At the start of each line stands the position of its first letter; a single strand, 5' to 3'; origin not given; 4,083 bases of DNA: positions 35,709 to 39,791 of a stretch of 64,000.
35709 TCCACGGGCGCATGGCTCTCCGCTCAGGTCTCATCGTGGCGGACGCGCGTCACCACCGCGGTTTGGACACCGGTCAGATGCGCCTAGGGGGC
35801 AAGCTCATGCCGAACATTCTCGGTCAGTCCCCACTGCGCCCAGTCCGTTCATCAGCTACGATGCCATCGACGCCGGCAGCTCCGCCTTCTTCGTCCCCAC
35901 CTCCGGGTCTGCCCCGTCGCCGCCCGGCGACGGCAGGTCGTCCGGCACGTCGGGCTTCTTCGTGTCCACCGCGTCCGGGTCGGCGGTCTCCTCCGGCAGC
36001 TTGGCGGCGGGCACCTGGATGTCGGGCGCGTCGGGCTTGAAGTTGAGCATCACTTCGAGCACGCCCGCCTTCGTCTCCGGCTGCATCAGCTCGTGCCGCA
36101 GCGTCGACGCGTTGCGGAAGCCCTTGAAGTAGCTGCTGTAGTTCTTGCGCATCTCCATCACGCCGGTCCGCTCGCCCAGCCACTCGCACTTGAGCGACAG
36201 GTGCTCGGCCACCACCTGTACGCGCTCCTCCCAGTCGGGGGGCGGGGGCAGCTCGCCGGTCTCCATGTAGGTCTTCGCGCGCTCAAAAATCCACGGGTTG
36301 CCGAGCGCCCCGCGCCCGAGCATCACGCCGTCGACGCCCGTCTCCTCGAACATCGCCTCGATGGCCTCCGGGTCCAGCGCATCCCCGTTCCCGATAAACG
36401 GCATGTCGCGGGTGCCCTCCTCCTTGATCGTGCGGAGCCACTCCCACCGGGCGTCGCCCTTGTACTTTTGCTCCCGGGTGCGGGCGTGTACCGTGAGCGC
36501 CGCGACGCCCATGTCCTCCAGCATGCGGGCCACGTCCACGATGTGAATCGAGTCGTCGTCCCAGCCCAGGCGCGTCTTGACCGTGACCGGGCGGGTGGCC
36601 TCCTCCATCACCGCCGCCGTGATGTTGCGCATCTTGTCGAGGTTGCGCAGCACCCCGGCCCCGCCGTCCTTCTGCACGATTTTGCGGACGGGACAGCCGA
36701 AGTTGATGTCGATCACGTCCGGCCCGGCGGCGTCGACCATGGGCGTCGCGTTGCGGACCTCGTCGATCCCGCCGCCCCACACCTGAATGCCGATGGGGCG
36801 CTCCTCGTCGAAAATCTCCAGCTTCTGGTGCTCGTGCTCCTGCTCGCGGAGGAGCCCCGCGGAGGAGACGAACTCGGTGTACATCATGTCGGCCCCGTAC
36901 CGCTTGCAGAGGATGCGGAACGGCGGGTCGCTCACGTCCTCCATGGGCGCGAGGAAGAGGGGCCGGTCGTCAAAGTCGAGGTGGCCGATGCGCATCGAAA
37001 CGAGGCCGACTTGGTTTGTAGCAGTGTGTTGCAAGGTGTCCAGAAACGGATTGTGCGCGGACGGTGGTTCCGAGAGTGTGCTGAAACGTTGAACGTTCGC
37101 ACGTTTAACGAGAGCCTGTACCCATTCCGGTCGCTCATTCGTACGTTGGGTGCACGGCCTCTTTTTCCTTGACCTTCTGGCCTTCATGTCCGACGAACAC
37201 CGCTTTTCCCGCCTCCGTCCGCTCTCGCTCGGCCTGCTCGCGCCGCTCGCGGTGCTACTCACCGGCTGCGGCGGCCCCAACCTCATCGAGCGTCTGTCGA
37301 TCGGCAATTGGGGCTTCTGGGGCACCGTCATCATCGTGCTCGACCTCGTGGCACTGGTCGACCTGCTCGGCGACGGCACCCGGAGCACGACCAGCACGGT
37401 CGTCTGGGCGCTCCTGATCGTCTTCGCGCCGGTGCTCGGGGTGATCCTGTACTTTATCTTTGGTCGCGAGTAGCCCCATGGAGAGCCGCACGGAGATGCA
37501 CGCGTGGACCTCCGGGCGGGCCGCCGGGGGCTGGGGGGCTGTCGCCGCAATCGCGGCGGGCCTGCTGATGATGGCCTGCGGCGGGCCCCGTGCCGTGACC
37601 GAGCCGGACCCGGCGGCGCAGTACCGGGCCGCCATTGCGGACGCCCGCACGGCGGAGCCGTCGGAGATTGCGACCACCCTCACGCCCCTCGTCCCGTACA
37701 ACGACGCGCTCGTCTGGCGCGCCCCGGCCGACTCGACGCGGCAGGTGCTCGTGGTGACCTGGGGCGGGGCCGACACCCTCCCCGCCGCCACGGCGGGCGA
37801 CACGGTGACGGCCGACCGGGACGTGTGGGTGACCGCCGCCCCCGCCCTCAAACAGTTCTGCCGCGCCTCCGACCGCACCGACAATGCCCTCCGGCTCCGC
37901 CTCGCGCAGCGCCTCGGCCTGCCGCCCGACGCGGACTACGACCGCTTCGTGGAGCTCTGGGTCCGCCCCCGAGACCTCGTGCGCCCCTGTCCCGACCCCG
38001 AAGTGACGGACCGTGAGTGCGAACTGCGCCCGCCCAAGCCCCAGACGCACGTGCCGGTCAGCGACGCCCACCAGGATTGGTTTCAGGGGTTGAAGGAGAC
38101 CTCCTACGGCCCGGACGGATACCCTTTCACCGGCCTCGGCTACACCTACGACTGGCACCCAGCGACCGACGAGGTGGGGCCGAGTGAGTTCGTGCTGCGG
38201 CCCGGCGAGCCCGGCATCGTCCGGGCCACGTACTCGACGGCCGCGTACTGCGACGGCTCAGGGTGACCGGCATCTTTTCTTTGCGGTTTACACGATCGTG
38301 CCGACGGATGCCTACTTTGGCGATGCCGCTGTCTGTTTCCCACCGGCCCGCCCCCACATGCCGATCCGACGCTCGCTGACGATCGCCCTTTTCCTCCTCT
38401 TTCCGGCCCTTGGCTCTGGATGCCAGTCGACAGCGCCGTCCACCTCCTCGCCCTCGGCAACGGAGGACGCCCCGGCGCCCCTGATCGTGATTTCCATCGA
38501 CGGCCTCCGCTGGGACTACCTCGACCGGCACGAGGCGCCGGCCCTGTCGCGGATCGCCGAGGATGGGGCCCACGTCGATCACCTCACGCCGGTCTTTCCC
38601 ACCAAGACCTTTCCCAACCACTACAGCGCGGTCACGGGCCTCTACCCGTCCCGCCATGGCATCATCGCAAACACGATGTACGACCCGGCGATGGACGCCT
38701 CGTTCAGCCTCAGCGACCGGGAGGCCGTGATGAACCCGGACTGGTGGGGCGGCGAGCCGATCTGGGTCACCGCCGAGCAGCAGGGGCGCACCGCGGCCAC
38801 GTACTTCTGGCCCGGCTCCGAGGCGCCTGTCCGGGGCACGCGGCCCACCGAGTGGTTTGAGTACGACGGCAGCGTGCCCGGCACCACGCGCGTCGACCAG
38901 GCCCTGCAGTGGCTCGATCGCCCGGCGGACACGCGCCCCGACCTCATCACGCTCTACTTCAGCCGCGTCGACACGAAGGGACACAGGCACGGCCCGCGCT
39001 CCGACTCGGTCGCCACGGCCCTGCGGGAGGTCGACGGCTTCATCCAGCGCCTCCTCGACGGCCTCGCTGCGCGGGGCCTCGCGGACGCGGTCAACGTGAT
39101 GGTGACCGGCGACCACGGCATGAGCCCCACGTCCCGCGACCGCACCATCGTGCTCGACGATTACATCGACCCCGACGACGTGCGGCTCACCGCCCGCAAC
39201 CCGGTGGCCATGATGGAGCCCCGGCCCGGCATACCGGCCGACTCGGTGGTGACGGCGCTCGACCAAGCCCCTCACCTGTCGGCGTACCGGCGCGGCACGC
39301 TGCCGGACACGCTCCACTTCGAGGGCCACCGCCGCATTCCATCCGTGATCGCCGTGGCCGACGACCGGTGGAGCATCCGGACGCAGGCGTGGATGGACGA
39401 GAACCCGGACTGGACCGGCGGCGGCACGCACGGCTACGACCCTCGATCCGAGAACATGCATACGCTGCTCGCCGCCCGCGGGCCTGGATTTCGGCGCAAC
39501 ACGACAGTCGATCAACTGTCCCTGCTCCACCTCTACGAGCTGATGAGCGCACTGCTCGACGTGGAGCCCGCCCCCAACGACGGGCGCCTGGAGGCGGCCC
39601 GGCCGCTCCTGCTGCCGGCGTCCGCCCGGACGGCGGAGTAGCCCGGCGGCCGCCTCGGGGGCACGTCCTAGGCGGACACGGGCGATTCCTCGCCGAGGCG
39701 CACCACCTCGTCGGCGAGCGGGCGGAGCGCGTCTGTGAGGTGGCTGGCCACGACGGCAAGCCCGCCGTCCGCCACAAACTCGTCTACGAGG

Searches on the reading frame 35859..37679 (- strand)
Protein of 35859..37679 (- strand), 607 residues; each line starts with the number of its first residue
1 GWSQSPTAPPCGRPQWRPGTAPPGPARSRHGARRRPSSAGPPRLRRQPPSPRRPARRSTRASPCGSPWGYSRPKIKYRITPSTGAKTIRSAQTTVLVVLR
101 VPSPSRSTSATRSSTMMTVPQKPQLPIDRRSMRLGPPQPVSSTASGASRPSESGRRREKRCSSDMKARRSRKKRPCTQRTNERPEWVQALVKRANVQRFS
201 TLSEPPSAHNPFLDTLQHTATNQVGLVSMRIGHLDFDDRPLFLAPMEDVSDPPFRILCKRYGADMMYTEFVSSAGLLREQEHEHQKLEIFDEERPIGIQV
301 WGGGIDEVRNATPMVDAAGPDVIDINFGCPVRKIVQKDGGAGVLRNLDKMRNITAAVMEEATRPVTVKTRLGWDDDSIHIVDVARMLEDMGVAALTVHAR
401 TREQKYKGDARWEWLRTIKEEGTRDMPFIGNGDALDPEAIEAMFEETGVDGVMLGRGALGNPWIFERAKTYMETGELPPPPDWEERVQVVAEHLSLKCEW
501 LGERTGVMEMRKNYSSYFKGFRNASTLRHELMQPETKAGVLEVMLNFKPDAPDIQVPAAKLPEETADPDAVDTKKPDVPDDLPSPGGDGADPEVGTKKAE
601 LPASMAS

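Call 6: search_protein_families(library=pfam, proteins=[window:35859-37679:-], max_evalue=0.001)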
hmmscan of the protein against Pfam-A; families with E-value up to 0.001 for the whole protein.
window:35859-37679:- (607 aa): 1 family
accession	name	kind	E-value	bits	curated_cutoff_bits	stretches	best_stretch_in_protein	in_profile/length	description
PF01207.24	Dus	-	4.5e-83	279.4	20.4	1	243-543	2-301/311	Dihydrouridine synthase (Dus)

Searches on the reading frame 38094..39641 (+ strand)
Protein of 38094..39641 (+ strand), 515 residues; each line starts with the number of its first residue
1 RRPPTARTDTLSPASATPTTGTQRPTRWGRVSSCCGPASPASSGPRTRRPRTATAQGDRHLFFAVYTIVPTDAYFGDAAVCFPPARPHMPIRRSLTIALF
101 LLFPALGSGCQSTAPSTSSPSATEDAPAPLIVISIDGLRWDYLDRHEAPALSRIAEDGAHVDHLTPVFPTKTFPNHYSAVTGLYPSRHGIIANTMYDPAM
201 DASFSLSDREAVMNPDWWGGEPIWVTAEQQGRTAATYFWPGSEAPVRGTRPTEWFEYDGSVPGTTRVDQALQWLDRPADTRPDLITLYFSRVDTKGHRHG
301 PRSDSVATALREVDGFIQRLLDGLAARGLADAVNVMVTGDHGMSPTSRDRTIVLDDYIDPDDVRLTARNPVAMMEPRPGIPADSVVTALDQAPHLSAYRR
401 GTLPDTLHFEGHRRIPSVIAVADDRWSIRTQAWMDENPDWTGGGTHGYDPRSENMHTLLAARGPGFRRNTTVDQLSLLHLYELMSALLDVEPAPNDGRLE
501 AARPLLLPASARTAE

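Call 6: search_protein_families(library=pfam, proteins=[window:38094-39641:+], max_evalue=0.001)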
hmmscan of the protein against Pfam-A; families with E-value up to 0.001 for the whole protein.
window:38094-39641:+ (515 aa): 2 families
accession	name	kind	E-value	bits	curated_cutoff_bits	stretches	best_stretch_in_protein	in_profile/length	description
PF01663.27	Phosphodiest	-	1.3e-102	344.4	23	1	130-449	1-342/342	Type I phosphodiesterase / nucleotide pyrophosphatase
PF00884.28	Sulfatase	-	1.5e-06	28.2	25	1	131-347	4-247/301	Sulfatase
